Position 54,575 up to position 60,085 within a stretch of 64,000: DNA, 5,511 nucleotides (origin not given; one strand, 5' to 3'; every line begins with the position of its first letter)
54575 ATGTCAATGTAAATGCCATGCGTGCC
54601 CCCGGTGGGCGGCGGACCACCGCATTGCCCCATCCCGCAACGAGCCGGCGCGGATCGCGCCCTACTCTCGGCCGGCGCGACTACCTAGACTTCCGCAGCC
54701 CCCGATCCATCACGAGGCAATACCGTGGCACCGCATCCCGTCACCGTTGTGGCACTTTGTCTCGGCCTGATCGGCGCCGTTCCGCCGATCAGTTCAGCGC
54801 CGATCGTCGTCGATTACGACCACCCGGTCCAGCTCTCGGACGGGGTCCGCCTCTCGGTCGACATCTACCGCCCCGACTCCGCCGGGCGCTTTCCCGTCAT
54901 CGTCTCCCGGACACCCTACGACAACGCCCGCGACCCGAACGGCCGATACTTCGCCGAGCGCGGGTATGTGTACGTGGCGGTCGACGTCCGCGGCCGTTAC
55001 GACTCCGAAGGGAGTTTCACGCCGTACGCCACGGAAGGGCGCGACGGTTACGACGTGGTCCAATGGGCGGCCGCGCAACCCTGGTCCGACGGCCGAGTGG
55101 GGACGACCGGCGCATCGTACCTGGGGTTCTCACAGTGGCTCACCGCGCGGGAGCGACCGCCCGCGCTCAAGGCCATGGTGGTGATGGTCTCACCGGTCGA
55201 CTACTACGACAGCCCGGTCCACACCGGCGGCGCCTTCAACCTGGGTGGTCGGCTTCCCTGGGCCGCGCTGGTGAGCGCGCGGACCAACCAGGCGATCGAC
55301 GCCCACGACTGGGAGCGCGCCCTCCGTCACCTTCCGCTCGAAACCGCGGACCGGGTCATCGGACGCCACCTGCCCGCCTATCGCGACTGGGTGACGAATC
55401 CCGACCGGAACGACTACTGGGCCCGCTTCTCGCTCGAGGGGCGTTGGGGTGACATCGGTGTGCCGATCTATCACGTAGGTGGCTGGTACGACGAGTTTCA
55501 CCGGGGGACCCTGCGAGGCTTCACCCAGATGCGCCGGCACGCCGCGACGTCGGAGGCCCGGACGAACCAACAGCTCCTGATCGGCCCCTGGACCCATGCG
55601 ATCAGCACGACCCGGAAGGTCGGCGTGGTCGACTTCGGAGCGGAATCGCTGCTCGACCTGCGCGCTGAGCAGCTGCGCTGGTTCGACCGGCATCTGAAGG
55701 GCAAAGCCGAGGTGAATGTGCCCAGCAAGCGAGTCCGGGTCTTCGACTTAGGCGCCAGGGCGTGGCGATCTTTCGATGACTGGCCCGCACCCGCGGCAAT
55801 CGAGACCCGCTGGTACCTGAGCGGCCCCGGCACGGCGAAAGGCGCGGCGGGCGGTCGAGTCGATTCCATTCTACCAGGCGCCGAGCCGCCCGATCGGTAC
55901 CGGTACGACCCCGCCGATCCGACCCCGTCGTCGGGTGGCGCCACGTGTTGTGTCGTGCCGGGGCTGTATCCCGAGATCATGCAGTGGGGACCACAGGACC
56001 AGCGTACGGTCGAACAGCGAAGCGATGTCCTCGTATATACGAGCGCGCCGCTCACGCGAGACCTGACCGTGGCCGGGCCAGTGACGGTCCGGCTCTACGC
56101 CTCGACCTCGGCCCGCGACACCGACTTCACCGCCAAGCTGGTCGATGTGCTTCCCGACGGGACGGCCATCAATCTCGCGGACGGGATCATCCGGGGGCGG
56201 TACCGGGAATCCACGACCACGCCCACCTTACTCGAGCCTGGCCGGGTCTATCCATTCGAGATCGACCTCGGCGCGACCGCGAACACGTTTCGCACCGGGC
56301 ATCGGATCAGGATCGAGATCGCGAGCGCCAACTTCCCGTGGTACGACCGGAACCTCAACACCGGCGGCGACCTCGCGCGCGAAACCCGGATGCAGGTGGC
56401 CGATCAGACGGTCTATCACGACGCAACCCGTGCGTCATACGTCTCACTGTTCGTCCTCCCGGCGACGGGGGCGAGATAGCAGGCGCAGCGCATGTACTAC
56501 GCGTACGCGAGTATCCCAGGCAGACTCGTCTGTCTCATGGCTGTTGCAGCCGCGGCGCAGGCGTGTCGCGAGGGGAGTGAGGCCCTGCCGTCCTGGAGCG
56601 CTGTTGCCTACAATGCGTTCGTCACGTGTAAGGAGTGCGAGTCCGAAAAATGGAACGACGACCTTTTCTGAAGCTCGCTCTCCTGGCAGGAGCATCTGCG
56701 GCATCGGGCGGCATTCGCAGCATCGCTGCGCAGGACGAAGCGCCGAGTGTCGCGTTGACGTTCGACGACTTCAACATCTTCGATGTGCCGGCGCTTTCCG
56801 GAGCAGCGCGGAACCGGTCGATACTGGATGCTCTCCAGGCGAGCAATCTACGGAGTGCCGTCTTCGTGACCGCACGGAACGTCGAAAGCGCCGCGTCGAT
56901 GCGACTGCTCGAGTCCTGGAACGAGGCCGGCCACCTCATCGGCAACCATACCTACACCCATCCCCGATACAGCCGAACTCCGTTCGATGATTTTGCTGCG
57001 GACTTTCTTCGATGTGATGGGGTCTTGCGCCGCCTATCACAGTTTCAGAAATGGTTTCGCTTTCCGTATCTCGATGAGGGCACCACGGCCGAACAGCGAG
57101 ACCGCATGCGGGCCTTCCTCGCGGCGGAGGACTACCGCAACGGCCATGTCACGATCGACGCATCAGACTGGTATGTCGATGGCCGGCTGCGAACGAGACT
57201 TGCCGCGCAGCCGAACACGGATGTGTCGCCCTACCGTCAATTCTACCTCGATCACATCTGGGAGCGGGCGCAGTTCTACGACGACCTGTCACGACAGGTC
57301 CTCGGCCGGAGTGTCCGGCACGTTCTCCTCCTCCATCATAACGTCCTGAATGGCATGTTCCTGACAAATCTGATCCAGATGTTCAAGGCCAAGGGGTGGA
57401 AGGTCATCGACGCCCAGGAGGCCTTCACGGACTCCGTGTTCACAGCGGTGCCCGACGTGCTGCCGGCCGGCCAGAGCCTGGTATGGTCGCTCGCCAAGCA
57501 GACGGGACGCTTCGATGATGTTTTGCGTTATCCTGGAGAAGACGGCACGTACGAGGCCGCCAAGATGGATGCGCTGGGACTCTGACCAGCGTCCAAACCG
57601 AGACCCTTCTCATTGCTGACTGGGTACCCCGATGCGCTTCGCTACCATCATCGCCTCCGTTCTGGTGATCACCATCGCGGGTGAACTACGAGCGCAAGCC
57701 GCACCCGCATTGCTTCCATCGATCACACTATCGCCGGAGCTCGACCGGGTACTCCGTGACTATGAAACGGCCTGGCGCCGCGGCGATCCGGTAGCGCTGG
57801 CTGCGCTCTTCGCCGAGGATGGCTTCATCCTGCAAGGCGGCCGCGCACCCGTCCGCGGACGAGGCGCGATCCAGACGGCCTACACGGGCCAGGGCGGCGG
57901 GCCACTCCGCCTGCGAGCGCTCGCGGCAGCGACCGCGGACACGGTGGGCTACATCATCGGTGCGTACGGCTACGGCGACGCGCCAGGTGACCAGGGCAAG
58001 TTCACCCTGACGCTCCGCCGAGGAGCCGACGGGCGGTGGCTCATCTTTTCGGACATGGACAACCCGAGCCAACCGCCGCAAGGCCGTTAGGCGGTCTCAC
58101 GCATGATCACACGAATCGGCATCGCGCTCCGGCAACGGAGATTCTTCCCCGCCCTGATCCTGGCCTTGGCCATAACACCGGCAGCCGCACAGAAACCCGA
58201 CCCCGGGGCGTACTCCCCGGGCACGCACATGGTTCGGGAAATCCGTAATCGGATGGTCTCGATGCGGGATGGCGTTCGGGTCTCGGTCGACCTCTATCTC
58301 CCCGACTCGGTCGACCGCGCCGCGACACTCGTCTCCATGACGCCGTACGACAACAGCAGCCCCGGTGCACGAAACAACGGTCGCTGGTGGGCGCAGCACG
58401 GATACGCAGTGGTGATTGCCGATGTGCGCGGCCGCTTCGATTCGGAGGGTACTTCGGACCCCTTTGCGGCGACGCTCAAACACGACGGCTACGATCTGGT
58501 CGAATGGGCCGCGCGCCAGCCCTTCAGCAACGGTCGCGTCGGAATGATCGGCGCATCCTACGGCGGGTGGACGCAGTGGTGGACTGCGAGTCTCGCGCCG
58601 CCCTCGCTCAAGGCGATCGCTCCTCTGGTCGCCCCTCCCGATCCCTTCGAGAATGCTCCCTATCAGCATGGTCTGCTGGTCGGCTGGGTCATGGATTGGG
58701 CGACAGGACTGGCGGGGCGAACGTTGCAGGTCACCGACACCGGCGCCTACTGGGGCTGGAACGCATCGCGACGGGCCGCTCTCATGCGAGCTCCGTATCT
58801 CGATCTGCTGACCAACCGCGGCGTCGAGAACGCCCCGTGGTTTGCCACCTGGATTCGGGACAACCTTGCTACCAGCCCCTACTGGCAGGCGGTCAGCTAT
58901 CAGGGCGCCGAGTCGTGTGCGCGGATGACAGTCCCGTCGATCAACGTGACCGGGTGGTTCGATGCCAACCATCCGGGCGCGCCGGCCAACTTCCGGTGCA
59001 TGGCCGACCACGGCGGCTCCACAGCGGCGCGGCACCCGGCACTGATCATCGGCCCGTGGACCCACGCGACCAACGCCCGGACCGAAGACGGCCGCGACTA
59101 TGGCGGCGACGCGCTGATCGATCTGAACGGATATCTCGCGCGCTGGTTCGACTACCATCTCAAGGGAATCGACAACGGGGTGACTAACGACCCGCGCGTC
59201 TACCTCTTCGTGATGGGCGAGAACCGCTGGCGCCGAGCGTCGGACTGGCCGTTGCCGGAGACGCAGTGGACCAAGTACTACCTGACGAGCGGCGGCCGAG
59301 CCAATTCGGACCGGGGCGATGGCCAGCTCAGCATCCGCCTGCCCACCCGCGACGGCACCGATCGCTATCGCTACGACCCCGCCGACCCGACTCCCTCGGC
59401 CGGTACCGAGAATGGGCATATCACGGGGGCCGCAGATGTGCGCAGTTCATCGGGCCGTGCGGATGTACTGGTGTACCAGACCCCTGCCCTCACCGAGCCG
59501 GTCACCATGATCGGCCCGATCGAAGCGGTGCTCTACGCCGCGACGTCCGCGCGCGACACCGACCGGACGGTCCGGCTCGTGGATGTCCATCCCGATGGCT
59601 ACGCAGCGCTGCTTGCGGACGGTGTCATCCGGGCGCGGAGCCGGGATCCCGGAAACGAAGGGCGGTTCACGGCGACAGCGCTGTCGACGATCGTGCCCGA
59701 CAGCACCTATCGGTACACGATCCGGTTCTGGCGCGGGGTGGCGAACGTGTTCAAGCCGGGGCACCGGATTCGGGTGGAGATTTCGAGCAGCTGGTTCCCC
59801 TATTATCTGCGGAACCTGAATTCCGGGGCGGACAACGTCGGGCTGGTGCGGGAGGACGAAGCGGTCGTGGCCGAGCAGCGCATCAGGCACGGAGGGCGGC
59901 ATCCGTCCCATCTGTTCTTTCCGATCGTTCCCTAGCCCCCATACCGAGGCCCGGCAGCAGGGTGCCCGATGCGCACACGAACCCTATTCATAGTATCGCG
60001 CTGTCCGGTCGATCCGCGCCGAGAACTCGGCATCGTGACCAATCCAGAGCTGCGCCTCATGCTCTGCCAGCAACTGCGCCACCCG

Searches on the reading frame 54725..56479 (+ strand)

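Call 59: search_protein_families(library=pfam, proteins=[window:54725-56479:+], max_evalue=0.0001)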
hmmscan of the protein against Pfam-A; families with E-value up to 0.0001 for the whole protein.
window:54725-56479:+ (584 aa): 2 families
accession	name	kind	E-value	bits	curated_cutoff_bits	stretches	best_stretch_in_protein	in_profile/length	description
PF02129.25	Peptidase_S15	-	1.4e-62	212.2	23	1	39-292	1-261/262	X-Pro dipeptidyl-peptidase (S15 family)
PF08530.16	PepX_C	-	5.3e-46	157.7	22.5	1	334-573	6-216/217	X-Pro dipeptidyl-peptidase C-terminal non-catalytic domain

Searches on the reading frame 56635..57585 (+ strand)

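Call 59: search_protein_families(library=pfam, proteins=[window:56635-57585:+], max_evalue=0.0001)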
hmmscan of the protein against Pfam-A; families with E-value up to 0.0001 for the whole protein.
window:56635-57585:+ (316 aa): 1 family
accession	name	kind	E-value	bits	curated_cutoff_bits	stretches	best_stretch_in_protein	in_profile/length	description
PF01522.26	Polysacc_deac_1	-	5.8e-19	68.7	23.1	1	34-152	4-112/124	Polysaccharide deacetylase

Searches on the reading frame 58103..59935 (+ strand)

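Call 59: search_protein_families(library=pfam, proteins=[window:58103-59935:+], max_evalue=0.0001)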
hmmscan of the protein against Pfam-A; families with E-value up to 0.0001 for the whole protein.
window:58103-59935:+ (610 aa): 4 families
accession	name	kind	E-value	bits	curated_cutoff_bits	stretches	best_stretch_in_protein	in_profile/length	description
PF02129.25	Peptidase_S15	-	7.5e-48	163.9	23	1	56-322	1-261/262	X-Pro dipeptidyl-peptidase (S15 family)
PF08530.16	PepX_C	-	5.5e-40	138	22.5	1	358-604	1-216/217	X-Pro dipeptidyl-peptidase C-terminal non-catalytic domain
PF00561.26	Abhydrolase_1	-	1.7e-06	28.3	25.8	1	97-223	24-150/245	alpha/beta hydrolase fold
PF00326.27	Peptidase_S9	-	3.5e-05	23.8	22.6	0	91-174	5-94/213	Prolyl oligopeptidase family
